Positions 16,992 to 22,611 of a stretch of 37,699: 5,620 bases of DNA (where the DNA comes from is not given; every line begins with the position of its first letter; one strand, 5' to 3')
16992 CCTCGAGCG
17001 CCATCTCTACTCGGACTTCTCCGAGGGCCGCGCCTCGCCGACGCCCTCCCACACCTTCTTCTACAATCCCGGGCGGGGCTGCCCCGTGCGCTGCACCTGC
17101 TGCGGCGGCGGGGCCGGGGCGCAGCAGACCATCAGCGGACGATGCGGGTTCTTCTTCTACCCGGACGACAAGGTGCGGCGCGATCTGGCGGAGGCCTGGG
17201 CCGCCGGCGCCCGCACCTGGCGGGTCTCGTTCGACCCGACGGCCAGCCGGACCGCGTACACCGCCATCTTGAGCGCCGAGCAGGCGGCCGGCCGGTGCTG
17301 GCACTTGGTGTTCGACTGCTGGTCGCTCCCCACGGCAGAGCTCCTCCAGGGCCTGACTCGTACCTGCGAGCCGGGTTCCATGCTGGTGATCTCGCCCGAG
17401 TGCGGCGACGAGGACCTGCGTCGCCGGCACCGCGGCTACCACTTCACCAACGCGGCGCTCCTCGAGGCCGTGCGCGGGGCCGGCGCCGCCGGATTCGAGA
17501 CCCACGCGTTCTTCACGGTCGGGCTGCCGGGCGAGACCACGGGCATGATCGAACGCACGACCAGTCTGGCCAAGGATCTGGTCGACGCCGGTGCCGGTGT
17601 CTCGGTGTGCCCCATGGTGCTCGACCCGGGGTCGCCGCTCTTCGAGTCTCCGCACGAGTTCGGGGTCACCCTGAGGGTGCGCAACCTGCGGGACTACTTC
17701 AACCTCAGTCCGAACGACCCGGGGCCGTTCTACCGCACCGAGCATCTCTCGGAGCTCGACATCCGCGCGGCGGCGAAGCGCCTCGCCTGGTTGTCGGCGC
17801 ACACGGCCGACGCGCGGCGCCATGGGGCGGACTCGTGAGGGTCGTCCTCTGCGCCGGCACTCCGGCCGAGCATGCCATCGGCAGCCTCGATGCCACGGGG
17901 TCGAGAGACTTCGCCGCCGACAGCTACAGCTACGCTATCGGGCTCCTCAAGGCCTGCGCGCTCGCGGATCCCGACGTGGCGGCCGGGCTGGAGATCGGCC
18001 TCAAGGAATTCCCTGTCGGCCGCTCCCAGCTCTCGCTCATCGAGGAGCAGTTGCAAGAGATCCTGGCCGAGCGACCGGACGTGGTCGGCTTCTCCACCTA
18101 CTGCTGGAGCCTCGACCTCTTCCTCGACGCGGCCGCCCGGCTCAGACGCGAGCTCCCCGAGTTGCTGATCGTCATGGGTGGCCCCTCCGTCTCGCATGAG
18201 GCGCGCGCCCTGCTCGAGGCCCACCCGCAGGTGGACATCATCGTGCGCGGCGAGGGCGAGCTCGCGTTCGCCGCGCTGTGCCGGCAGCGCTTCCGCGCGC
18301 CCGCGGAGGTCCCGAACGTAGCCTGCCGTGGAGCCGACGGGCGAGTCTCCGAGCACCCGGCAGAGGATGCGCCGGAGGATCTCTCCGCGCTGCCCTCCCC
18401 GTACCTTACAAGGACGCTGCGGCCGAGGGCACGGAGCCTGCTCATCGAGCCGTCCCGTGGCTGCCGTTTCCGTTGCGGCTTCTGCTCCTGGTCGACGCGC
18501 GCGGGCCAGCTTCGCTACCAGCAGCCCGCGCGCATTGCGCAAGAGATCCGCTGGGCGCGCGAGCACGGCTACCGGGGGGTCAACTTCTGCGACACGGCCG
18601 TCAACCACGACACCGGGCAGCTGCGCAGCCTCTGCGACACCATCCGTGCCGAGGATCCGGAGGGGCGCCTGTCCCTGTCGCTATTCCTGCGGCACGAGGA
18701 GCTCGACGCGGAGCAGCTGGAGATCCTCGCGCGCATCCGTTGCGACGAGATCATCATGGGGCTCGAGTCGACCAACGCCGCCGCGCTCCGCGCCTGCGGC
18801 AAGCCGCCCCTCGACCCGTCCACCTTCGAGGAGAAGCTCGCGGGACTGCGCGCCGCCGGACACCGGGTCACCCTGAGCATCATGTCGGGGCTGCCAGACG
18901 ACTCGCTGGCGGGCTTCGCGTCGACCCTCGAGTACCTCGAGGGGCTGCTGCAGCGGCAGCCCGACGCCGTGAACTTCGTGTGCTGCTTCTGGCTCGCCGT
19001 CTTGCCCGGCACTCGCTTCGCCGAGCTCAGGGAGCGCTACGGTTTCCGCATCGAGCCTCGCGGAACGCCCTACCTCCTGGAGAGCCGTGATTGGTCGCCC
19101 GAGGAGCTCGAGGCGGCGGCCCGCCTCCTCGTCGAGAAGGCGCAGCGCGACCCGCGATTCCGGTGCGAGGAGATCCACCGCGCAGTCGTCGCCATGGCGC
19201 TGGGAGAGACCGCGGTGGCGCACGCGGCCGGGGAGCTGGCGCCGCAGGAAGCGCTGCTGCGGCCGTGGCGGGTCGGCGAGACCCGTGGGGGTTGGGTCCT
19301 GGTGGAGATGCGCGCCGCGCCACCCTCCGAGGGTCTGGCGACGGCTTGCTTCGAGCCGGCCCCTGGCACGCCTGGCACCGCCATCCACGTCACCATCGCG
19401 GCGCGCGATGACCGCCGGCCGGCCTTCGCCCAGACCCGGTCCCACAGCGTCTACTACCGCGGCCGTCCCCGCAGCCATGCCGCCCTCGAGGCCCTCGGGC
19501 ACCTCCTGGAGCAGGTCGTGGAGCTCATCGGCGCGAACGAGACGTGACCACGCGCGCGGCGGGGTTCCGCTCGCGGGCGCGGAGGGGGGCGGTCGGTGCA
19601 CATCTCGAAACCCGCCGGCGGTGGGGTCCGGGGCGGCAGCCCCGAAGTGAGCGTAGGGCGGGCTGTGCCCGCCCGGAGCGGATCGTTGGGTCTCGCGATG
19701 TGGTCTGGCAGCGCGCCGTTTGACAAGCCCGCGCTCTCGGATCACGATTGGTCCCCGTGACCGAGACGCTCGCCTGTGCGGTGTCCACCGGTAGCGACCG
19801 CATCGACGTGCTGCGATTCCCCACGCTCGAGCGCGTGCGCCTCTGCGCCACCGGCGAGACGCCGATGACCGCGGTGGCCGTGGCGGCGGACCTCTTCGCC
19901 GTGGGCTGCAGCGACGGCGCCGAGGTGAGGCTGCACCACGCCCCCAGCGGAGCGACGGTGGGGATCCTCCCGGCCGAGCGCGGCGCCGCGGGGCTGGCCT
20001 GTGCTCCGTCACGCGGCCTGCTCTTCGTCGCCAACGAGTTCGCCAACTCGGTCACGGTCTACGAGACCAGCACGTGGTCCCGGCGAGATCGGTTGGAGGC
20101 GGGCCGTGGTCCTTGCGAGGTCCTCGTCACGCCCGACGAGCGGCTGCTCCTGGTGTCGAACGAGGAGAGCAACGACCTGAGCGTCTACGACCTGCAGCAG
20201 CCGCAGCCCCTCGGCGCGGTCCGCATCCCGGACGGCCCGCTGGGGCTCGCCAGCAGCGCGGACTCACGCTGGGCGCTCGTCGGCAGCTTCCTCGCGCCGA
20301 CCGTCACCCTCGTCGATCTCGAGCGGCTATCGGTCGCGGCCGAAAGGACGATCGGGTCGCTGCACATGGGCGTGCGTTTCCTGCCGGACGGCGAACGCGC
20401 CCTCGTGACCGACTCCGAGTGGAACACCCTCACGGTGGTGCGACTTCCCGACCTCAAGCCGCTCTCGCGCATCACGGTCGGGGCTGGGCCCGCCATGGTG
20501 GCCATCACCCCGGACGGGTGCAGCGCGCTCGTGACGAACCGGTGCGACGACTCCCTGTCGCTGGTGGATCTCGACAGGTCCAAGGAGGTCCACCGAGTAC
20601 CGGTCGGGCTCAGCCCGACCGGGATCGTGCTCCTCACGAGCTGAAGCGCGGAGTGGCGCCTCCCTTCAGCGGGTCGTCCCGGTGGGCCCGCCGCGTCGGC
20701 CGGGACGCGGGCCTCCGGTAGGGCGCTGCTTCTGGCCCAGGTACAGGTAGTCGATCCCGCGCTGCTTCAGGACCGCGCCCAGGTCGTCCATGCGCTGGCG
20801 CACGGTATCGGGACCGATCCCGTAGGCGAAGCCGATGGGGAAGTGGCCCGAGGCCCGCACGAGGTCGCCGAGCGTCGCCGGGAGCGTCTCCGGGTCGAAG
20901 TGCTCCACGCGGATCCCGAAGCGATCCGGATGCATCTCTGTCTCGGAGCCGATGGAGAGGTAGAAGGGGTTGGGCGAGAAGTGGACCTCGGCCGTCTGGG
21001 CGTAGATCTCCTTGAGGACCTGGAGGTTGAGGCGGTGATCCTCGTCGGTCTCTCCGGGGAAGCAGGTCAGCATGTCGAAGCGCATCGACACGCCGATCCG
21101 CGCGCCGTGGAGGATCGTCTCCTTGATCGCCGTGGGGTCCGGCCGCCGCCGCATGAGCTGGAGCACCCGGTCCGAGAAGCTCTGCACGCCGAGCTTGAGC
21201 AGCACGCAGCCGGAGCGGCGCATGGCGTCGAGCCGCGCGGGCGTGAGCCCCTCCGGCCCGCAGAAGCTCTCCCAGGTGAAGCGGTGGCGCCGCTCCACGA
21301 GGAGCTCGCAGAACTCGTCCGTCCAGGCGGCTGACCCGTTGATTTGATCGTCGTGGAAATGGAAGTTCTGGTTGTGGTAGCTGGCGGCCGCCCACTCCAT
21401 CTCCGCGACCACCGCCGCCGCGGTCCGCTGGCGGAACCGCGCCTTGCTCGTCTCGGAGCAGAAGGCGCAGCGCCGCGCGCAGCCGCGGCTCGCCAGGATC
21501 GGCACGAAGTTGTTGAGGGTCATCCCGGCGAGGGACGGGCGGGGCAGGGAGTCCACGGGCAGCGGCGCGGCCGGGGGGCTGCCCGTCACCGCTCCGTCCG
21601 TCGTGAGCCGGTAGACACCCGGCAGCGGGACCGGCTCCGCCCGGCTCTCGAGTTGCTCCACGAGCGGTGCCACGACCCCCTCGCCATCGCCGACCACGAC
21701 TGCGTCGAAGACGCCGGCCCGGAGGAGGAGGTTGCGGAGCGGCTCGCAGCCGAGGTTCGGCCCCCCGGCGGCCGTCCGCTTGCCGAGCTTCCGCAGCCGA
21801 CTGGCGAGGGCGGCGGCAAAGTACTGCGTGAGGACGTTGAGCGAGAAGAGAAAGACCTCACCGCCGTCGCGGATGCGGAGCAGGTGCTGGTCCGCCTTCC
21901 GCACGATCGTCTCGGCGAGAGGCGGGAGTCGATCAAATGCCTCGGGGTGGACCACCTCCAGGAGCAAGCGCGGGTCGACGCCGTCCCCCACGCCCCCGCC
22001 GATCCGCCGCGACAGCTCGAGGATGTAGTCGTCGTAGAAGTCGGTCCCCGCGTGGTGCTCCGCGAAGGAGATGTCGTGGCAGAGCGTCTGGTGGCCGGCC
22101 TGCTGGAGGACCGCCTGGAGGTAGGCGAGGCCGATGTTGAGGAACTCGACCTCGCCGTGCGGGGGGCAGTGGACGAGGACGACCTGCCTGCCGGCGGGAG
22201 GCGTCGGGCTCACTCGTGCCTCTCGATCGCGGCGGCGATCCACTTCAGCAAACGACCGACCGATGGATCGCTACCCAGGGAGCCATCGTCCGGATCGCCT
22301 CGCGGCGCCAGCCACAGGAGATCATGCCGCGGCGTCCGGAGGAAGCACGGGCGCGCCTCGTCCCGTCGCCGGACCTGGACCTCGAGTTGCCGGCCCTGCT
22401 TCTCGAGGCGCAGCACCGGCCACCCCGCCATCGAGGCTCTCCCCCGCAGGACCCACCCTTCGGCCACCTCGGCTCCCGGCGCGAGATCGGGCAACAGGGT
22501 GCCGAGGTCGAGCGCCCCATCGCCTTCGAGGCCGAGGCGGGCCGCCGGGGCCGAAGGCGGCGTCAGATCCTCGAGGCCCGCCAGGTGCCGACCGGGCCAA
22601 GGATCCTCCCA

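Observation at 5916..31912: Cluster-specific ~80-aa module fused to seven or eight otherwise unrelated proteins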

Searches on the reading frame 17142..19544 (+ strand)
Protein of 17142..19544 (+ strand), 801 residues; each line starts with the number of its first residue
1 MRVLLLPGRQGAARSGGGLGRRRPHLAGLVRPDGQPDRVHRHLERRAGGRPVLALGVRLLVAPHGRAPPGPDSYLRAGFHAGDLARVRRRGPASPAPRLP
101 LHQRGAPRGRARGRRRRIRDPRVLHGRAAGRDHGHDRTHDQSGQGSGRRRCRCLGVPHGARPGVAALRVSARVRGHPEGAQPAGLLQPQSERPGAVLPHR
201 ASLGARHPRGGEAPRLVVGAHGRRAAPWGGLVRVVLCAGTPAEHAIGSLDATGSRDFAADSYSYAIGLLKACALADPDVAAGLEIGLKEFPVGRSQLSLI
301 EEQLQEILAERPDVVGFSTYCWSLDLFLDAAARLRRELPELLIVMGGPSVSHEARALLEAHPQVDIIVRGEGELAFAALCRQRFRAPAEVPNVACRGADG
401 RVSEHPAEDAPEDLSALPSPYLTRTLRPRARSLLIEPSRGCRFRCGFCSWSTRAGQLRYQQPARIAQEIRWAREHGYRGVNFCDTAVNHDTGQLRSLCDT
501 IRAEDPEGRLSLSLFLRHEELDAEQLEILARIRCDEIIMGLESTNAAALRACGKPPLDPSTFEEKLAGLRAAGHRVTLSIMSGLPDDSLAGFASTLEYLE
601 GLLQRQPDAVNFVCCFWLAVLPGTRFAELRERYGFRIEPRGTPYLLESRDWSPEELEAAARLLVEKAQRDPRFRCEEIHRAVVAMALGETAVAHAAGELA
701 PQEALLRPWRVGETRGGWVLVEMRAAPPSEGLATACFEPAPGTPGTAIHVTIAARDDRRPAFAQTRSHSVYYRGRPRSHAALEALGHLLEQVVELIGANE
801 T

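Call 7: search_protein_families(library=pfam, proteins=[window:17142-19544:+], max_evalue=0.01)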
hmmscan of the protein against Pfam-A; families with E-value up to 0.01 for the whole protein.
window:17142-19544:+ (801 aa): 2 families
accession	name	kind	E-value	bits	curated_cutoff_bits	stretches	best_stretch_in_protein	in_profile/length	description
PF02310.24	B12-binding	-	2.5e-15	56.8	32.1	1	298-379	40-120/121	B12 binding domain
PF04055.27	Radical_SAM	-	2.5e-13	50.9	29.5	1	435-599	1-166/166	Radical SAM superfamily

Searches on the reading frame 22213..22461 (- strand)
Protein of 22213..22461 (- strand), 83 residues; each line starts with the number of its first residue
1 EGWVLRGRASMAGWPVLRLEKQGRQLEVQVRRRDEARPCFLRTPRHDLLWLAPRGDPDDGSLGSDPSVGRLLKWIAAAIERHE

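Call 22: search_protein_families(library=pfam, proteins=[window:22213-22461:-], max_evalue=10)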
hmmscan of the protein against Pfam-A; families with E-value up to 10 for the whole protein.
window:22213-22461:- (83 aa): 2 families
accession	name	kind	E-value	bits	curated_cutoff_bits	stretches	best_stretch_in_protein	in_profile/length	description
PF20866.3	MdcG_N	-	0.11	13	24.4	1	45-77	2-29/77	Phosphoribosyl-dephospho-CoA transferase MdcG N-terminal domain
PF14350.11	Beta_protein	-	0.24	11.3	27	1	12-48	96-136/342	Beta protein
